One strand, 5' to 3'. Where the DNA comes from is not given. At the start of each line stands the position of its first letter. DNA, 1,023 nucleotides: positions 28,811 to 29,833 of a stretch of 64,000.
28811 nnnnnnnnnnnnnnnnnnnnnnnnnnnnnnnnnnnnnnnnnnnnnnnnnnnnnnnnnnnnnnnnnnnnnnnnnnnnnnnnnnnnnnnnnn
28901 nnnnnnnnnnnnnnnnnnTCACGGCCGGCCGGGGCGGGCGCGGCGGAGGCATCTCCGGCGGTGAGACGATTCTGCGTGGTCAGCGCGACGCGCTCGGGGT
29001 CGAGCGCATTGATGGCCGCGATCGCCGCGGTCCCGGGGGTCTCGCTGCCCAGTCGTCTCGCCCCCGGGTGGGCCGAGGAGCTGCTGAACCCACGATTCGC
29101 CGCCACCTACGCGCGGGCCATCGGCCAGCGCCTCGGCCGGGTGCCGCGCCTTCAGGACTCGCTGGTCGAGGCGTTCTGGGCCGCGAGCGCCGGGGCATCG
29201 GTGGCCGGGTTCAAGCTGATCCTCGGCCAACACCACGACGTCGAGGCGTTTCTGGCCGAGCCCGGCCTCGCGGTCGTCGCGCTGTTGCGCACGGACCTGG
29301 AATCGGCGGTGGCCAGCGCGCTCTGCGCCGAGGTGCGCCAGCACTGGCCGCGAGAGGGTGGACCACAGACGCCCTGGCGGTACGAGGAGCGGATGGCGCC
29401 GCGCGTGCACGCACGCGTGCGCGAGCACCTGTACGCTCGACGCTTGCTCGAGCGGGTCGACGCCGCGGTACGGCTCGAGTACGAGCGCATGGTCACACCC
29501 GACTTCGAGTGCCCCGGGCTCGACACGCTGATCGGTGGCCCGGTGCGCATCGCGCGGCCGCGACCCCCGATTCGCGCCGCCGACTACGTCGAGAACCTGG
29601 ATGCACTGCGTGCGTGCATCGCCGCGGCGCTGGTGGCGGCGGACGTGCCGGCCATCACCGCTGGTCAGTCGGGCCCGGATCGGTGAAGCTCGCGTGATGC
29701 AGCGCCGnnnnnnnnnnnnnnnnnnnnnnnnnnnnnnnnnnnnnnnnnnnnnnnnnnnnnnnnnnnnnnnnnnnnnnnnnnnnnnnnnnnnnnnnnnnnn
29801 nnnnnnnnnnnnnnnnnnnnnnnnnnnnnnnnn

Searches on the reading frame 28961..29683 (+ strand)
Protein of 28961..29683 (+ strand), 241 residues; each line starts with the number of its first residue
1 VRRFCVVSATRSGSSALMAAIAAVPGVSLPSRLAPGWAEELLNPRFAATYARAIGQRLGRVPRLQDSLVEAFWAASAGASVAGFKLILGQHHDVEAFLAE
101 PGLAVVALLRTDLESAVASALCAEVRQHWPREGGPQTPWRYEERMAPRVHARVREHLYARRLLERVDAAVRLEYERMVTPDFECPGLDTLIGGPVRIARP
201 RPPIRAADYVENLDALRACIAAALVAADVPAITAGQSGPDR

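Call 65: search_protein_families(library=pfam, proteins=[window:28961-29683:+], max_evalue=0.1)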
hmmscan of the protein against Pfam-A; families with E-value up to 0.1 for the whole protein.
seq(241 aa): 1 family
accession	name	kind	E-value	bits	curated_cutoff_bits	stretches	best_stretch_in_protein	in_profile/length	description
PF13469.12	Sulfotransfer_3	-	0.082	13.6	27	0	6-51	4-43/216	Sulfotransferase family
